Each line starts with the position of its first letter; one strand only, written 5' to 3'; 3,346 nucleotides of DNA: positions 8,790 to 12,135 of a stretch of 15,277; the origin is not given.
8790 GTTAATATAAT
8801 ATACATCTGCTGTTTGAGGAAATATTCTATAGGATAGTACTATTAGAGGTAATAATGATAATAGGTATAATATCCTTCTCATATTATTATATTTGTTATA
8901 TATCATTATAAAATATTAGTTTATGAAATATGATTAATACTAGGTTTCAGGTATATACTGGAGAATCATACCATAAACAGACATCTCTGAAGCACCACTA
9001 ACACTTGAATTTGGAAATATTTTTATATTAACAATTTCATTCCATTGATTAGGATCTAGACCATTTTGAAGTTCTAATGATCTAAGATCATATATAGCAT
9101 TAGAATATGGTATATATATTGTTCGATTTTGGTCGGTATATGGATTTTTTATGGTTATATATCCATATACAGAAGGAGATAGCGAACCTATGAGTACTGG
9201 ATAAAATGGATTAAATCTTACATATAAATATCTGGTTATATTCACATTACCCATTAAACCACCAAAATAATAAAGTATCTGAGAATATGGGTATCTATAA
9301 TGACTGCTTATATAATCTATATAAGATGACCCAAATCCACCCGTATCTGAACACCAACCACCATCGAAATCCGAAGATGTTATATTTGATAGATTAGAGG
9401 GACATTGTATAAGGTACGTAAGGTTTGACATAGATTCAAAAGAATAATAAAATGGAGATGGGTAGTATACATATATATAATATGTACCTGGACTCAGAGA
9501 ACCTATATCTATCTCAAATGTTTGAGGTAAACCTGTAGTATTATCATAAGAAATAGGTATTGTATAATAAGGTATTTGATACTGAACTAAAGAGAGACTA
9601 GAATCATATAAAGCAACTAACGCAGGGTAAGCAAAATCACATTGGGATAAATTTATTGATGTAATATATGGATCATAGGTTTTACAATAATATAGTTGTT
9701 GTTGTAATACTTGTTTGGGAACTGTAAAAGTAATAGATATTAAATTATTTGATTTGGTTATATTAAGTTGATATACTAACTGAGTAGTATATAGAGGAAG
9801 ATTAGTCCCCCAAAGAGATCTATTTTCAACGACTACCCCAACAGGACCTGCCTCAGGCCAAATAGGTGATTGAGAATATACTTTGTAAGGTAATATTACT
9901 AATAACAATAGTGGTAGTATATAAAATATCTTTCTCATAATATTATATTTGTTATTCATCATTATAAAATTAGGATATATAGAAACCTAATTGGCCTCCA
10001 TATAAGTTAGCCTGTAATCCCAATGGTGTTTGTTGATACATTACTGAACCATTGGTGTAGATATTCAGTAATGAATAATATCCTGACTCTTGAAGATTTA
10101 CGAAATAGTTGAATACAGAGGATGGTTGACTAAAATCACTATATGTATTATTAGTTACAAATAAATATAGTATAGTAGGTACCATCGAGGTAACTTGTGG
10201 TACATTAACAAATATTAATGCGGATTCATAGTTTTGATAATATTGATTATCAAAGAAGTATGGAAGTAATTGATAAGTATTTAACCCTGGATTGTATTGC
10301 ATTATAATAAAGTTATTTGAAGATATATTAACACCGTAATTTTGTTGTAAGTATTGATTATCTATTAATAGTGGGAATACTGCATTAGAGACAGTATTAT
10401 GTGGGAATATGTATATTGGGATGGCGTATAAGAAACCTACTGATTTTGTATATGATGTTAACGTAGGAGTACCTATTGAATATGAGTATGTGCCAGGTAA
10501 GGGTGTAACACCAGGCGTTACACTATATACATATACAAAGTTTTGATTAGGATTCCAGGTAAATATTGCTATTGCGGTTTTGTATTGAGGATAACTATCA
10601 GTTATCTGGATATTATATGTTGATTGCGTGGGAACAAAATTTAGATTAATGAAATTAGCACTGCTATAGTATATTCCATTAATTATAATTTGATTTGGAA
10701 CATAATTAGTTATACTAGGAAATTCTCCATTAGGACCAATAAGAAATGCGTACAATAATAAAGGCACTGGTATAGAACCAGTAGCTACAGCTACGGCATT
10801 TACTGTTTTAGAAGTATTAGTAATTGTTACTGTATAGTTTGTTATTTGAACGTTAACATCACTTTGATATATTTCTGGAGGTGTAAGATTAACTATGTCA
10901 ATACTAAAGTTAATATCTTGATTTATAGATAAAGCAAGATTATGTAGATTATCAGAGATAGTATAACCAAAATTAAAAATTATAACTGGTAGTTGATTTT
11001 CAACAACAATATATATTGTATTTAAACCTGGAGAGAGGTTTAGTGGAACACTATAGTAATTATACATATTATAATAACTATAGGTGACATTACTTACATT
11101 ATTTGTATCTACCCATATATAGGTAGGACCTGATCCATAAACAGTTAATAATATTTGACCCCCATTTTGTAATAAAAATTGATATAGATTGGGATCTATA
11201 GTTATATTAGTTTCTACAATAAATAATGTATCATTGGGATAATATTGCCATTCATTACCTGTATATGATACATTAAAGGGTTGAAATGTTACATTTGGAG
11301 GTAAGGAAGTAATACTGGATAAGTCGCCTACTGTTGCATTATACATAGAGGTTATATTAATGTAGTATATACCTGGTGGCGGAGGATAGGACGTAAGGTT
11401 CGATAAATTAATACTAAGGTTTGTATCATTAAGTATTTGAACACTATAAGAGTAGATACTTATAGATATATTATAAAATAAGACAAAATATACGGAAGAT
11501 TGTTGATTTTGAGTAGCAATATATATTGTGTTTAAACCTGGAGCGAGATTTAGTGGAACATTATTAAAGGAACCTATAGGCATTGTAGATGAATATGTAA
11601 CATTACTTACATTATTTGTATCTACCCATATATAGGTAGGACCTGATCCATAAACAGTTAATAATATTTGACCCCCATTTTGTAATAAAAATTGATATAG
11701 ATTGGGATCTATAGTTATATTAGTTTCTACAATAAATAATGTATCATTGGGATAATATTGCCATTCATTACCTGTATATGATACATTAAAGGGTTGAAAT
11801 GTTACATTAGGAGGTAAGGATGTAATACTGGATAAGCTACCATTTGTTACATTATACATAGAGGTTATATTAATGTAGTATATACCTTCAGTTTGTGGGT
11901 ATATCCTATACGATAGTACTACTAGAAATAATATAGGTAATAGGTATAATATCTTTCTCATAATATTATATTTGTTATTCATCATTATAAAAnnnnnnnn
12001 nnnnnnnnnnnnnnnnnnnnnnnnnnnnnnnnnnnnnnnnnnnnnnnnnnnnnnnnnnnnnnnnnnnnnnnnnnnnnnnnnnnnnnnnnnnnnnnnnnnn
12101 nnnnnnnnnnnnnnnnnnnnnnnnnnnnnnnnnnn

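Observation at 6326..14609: Head-to-tail array of six secreted glycoprotein paralogues from two unrelated families (A-B-B-A-B-A), plus a coupled cytoplasmic gene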

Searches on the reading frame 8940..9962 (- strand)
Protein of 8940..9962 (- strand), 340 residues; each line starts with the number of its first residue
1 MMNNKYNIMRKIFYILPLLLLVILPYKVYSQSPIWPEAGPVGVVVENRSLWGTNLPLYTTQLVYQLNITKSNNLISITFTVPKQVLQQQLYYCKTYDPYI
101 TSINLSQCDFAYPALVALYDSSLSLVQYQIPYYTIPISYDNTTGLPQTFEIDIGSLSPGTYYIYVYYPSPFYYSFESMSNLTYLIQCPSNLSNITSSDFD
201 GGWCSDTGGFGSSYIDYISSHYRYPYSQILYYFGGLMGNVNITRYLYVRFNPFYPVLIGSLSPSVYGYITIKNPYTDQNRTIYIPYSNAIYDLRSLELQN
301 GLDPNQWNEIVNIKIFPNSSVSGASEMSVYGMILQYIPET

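Call 3: search_protein_families(library=pfam, proteins=[window:8940-9962:-], max_evalue=1)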
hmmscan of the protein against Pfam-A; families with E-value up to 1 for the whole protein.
window:8940-9962:- (340 aa): 0 families

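Call 4: search_protein_families(library=phrogs, proteins=[window:8940-9962:-], max_evalue=0.1)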
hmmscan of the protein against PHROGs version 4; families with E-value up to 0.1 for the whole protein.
window:8940-9962:- (340 aa): 0 families

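Call 41: predict_structure(alignment_id=A3)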
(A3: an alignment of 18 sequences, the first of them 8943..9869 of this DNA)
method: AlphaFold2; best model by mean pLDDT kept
length: 309 residues; sequences in the alignment: 18
mean_pLDDT: 78.3   pTM: 0.77
mean pLDDT of the five models: 78.3, 78.2, 77.6, 75.8, 69.0
residues with pLDDT >= 90: 72; 70-90: 159; 50-70: 63; < 50: 15
segments of 3 or more residues with pLDDT < 50: 16-20, 185-187
pLDDT, mean of each block of 10 residues (from residue 1): 60 47 70 87 79 90 78 75 87 82 80 89 86 88 75 80 75 77 50 67 59 89 87 86 94 83 92 94 74 63 86
secondary structure, 60 per line:
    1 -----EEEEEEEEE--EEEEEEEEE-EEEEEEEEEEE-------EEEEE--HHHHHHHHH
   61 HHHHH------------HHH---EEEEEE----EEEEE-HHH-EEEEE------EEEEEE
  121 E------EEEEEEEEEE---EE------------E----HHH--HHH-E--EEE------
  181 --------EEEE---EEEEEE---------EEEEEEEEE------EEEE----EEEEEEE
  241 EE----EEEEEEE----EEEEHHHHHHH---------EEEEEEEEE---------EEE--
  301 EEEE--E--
elements in order: E6-14 E17-25 E27-37 E45-49 H52-65 E84-89 E94-98 E104-108 E115-121 E128-137 E172-174 E189-192 E196-201 E211-219 E226-229 E234-242 E247-253 E258-261 H262-268 E278-286 E296-298 E301-304

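Call 45: fold_search(model_id=the predicted structure, library=pdb)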
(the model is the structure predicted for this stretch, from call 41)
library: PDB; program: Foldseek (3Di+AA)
matches with E <= 10: 1341; with E <= 0.001: 3
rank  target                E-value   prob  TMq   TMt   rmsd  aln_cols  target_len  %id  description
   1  8zi4_A                5.2e-04  0.75  0.21  0.13  17.8       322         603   15  Cryo-EM structure of wtEP-trypsinogen (released 2025-05-21)
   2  1gqp_A                6.8e-04  0.99  0.22  0.34   9.0       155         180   15  APC10/DOC1 SUBUNIT OF S. cerevisiae (released 2002-03-15)
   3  1wky                  7.2e-04  1.00  0.25  0.19   6.2       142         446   12  Crystal structure of alkaline mannanase from Bacillus sp. strain JAMB-602: catalytic domain and its Carbohydrate Binding (released 2005-06-15)
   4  1gqp_B                1.1e-03  0.99  0.25  0.37   6.6       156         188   14  APC10/DOC1 SUBUNIT OF S. cerevisiae (released 2002-03-15)
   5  6fig_A                2.2e-03  0.28  0.19  0.16  21.9       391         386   10  Crystal structure of the ANX1 ectodomain from Arabidopsis thaliana (released 2018-07-11)
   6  6h4g_A                3.3e-03  0.33  0.15  0.17  15.2       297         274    8  Regulatory subunit of a cAMP-independent protein kinase A from Trypanosoma brucei: E311A, T318R, V319A mutant bound to (released 2019-08-14)
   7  8h3u_A                3.9e-03  0.47  0.21  0.13  17.9       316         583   16  Inhibitor-bound EP, polyA model (released 2022-11-23)
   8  2qqi                  4.1e-03  0.63  0.22  0.21  14.6       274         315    8  Crystal Structure of the b1b2 Domains from Human Neuropilin-1 (released 2007-11-20)
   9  2qqk_A                4.1e-03  0.30  0.17  0.11  15.8       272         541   10  Neuropilin-2 a1a2b1b2 Domains in Complex with a Semaphorin-Blocking Fab (released 2007-11-20)
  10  2y6k_A                5.1e-03  0.87  0.22  0.36   9.3       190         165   14  Xylotetraose bound to X-2 engineered mutated CBM4-2 Carbohydrate Binding Module from a Thermostable Rhodothermus marin (released 2012-03-07)
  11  1ji6                  5.7e-03  0.16  0.15  0.10  14.8       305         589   10  CRYSTAL STRUCTURE OF THE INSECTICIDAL BACTERIAL DEL ENDOTOXIN CRY3Bb1 BACILLUS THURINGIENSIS (released 2001-09-19)
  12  4qaw_E                6.0e-03  0.60  0.18  0.13  15.4       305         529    8  Structure of modular Xyn30D from Paenibacillus barcinonensis (released 2014-10-08)
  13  2qqo_B                6.0e-03  0.33  0.18  0.14  15.9       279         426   11  Crystal Structure of the a2b1b2 Domains from Human Neuropilin-2 (released 2007-11-20)
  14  6tzp                  6.4e-03  0.09  0.10  0.09  20.6       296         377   10  W96F Oxalate Decarboxylase (B. subtilis) (released 2021-02-17)
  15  6ncw_A                6.7e-03  0.23  0.16  0.10  22.7       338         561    8  Crystal structure of a GH2 beta-galacturonidase from Eisenbergiella tayi bound to glycerol (released 2019-02-20)
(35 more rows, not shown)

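Call 49: search_solved_structures(query=A3, max_evalue=10)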
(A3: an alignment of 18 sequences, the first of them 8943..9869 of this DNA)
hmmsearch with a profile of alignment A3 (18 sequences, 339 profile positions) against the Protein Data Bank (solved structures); distinct sequences matched with E-value up to 10: 0.

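Call 53: fold_search(model_id=the predicted structure, library=viral)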
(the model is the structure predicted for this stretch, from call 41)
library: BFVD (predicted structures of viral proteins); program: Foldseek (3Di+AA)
matches with E <= 10: 1328; with E <= 0.001: 10
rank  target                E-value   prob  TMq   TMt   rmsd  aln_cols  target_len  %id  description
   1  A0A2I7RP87            2.3e-07  1.00  0.28  0.23  17.0       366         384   10  (no name in the UniProt tables at hand)
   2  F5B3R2                1.9e-05  0.87  0.19  0.12  20.3       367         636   12  (no name in the UniProt tables at hand)
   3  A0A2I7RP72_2          3.3e-05  0.92  0.21  0.11  22.7       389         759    9  (no name in the UniProt tables at hand)
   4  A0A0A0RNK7            1.1e-04  0.95  0.23  0.11  21.1       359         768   11  Uncharacterized protein [Bacillus phage Pookie]
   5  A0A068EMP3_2          1.9e-04  0.85  0.22  0.08  21.9       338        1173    8  Putative tail protein [Bacillus phage CP-51]
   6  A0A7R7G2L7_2          2.2e-04  0.87  0.25  0.08  23.3       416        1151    8  (no name in the UniProt tables at hand)
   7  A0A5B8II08            3.3e-04  0.77  0.24  0.12  23.5       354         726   12  SD-repeat containing protein B domain-containing protein [Mimiviridae sp. ChoanoV1]
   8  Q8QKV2                5.4e-04  0.85  0.22  0.11  19.4       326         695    7  EsV-1-164 [Ectocarpus siliculosus virus 1 (isolate New Zealand/Kaikoura/1988)]
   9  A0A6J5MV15            5.7e-04  0.84  0.25  0.25  13.7       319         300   11  Uncharacterized protein [uncultured Caudovirales phage]
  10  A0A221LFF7            6.0e-04  0.20  0.12  0.10  20.8       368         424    7  Putative structural protein [Barns Ness breadcrumb sponge hepe-like virus 3]
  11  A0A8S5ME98            1.0e-03  0.89  0.26  0.10  21.5       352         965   10  F5/8 type C domain [Siphoviridae sp. ctYh54]
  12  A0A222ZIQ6            1.3e-03  0.44  0.18  0.10  20.8       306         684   10  Minor tail protein [Arthrobacter phage Wheelbite]
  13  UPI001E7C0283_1       1.8e-03  0.63  0.20  0.08  16.7       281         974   10  (no name look-up for this kind of identifier)
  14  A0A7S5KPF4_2          2.0e-03  0.54  0.20  0.06  21.2       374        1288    8  Host specificity protein J [Bacteriophage DSS3_VP1]
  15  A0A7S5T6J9            2.3e-03  0.41  0.18  0.07  18.4       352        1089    9  (no name in the UniProt tables at hand)
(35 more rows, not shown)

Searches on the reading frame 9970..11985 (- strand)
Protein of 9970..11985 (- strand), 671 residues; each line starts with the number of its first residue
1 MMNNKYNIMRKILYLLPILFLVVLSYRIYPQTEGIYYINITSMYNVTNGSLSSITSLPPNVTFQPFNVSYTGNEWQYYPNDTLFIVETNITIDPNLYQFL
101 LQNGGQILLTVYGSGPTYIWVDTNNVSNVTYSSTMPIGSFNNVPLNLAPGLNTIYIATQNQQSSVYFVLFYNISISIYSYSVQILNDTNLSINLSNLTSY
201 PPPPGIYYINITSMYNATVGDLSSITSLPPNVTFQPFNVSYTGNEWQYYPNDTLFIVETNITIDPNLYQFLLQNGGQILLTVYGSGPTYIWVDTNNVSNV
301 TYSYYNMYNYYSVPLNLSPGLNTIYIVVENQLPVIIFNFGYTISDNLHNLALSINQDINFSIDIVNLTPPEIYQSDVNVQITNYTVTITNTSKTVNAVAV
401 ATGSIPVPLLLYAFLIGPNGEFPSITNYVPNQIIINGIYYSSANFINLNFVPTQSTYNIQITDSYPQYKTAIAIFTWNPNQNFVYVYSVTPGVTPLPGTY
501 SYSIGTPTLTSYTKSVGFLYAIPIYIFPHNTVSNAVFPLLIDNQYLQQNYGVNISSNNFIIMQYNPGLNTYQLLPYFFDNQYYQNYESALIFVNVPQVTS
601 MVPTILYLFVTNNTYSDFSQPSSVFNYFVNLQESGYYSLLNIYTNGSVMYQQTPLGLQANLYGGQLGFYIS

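Call 3: search_protein_families(library=pfam, proteins=[window:9970-11985:-], max_evalue=1)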
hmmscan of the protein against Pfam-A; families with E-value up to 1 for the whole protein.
window:9970-11985:- (671 aa): 5 families
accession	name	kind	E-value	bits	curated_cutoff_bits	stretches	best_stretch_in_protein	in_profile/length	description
PF10102.14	DUF2341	-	0.00024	21.9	23.4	1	572-631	14-71/84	Domain of unknown function (DUF2341)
PF08530.16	PepX_C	-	0.0076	16.6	22.5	0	90-159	155-211/217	X-Pro dipeptidyl-peptidase C-terminal non-catalytic domain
PF06378.16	SSAP_Sak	-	0.081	12.9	22.3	0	59-93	42-74/152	Sak Single Strand Annealing Protein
PF17206.9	SeqA_N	-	0.2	11.4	23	0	89-103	3-17/36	SeqA protein N-terminal domain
PF20888.2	SVN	-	0.36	11.8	27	0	113-127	1-15/95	Scytovirin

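Call 4: search_protein_families(library=phrogs, proteins=[window:9970-11985:-], max_evalue=0.1)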
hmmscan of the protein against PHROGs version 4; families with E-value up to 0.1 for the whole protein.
window:9970-11985:- (671 aa): 0 families
